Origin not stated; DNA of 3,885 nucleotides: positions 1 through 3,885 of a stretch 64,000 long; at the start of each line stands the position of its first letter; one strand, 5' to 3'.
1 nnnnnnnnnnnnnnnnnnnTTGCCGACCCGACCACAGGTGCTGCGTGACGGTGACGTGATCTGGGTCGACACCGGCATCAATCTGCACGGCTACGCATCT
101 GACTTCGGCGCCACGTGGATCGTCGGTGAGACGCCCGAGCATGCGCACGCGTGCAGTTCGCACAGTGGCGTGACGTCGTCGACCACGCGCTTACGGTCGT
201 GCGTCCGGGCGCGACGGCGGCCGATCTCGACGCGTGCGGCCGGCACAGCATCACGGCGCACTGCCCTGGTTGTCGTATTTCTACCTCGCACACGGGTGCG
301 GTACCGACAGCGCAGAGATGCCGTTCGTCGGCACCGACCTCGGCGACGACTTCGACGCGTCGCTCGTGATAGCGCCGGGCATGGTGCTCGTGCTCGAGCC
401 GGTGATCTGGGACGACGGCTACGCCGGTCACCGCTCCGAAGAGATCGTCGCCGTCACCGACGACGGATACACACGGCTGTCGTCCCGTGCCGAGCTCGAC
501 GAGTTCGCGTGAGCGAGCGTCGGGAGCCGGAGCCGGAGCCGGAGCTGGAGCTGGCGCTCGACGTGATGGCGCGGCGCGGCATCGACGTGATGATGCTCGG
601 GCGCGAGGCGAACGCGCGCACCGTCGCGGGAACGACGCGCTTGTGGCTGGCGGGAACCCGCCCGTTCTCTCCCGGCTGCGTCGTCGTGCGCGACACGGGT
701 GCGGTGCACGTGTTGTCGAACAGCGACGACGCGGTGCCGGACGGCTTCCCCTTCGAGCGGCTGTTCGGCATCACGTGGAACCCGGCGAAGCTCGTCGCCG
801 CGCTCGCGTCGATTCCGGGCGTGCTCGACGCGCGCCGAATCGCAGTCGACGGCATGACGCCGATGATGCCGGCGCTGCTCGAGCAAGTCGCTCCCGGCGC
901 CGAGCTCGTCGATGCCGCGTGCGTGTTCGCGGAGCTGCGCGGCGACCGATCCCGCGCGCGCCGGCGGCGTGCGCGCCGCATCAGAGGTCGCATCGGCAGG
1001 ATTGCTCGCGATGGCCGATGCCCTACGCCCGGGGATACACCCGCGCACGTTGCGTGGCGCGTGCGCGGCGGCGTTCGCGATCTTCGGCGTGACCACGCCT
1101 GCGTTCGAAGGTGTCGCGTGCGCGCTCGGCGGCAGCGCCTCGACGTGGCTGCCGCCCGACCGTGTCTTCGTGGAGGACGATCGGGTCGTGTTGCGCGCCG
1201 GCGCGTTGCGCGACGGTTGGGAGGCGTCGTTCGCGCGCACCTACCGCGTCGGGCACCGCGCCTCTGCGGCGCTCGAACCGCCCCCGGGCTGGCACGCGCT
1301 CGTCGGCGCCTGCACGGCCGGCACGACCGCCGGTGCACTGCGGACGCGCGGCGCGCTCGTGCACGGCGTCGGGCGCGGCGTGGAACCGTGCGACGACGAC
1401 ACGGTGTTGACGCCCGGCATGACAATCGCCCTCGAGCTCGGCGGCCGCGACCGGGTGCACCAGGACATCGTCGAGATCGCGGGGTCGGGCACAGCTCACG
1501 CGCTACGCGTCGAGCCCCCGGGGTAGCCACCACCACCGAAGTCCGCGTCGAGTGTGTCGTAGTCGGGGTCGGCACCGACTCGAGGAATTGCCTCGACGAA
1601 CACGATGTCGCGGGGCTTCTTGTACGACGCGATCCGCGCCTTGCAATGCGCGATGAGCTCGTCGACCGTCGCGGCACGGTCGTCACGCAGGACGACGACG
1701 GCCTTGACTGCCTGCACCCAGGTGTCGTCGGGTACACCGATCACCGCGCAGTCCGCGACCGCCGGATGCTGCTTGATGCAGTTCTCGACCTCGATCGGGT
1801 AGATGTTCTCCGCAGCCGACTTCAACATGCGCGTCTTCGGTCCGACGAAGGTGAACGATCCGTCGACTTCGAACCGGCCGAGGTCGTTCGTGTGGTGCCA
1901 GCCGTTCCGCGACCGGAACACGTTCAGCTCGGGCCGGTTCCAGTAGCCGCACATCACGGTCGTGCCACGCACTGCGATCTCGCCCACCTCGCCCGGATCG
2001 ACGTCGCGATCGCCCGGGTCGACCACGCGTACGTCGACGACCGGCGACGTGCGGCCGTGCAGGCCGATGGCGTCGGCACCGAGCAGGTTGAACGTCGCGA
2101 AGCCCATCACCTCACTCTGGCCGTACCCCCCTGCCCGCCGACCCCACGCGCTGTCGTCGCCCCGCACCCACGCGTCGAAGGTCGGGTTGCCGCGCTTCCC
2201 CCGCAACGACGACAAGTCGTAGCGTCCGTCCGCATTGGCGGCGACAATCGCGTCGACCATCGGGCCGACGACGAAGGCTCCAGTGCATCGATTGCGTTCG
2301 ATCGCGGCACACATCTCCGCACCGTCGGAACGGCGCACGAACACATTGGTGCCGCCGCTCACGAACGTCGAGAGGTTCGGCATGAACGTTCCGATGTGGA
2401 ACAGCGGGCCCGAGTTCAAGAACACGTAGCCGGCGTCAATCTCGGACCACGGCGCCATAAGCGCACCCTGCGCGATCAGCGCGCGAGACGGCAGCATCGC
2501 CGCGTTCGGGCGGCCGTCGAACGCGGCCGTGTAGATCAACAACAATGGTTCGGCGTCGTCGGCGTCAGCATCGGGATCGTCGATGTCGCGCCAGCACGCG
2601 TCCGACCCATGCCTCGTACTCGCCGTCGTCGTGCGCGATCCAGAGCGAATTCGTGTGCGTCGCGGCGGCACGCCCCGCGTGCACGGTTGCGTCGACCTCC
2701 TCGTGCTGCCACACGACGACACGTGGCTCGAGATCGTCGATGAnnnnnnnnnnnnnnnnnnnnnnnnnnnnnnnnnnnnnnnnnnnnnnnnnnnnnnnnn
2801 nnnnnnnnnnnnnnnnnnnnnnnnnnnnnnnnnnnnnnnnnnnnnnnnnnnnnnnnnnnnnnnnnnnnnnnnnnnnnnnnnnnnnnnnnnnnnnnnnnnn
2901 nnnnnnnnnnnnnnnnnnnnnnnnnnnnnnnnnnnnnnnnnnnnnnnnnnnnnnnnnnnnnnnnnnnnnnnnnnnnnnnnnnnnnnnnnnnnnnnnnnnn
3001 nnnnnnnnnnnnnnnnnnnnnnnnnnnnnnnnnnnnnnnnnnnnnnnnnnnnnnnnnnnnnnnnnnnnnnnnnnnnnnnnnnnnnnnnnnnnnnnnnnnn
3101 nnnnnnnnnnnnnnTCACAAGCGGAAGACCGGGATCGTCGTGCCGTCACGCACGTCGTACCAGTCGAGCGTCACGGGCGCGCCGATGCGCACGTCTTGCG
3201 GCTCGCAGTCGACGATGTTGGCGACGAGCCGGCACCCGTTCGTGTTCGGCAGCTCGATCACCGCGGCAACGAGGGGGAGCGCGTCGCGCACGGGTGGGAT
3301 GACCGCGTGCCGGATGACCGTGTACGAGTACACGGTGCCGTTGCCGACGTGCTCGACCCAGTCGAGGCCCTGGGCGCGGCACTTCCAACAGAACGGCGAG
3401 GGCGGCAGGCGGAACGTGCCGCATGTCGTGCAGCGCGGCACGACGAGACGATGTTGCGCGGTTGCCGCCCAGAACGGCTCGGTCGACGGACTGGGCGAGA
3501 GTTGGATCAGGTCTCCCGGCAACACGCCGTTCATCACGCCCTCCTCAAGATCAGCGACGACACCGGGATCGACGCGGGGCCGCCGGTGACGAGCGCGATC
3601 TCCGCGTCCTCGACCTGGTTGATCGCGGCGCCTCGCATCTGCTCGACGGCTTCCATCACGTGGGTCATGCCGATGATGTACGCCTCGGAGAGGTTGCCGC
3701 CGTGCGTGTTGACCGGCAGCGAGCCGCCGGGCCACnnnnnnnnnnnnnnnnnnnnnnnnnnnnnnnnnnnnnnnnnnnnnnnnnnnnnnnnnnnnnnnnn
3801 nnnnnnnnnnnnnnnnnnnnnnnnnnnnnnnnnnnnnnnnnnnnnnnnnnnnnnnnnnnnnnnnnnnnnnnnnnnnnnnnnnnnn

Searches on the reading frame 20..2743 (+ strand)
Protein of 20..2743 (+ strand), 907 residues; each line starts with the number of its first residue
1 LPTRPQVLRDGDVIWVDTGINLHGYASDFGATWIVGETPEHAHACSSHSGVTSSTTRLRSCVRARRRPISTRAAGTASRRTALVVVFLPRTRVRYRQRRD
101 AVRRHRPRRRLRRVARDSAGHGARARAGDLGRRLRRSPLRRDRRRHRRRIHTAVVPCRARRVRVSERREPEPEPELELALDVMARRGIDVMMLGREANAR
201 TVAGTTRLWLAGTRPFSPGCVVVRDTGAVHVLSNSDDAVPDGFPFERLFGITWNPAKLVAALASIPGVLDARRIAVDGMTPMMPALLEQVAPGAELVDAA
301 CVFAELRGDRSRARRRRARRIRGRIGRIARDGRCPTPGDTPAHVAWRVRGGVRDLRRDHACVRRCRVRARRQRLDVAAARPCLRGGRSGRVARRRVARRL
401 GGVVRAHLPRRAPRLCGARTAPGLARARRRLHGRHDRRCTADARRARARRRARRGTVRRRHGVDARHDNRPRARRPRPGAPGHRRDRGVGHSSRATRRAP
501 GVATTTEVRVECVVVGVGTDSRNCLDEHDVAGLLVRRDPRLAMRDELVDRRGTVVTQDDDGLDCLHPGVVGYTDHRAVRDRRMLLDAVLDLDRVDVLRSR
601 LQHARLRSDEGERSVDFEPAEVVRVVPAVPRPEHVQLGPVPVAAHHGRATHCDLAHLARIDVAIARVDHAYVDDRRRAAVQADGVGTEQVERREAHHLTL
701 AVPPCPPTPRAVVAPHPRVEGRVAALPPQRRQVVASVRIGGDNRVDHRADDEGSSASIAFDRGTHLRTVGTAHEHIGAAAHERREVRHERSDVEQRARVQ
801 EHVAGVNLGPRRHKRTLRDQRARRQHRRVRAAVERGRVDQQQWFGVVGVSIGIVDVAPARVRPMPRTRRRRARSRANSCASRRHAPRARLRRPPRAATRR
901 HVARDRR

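Call 7: search_protein_families(library=pfam, proteins=[window:20-2743:+], max_evalue=0.001)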
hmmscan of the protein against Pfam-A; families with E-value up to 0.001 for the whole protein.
window:20-2743:+ (907 aa): 2 families
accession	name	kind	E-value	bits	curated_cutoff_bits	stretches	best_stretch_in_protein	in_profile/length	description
PF00557.29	Peptidase_M24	-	4.7e-06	27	23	1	6-43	69-108/208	Metallopeptidase family M24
PF01321.24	Creatinase_N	-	5.3e-05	24.2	22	1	179-307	5-126/128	Creatinase/Prolidase N-terminal domain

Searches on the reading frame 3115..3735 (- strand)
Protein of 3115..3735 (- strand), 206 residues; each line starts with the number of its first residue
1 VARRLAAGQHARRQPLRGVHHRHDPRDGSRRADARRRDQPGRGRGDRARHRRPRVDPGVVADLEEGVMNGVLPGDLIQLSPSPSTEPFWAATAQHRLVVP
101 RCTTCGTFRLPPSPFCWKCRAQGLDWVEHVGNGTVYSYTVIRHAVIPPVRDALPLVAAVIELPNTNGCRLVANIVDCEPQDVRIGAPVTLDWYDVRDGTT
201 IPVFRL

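Call 7: search_protein_families(library=pfam, proteins=[window:3115-3735:-], max_evalue=0.001)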
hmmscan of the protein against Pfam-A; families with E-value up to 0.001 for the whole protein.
window:3115-3735:- (206 aa): 2 families
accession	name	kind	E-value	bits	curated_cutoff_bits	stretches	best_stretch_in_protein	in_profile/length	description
PF01796.24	OB_ChsH2_C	-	9.4e-16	57.9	27.1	1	126-192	1-64/65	ChsH2, C-terminal OB-fold domain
PF12172.15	zf-ChsH2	-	4.1e-10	39.7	23.2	1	89-124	1-36/37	ChsH2, rubredoxin-like zinc ribbon domain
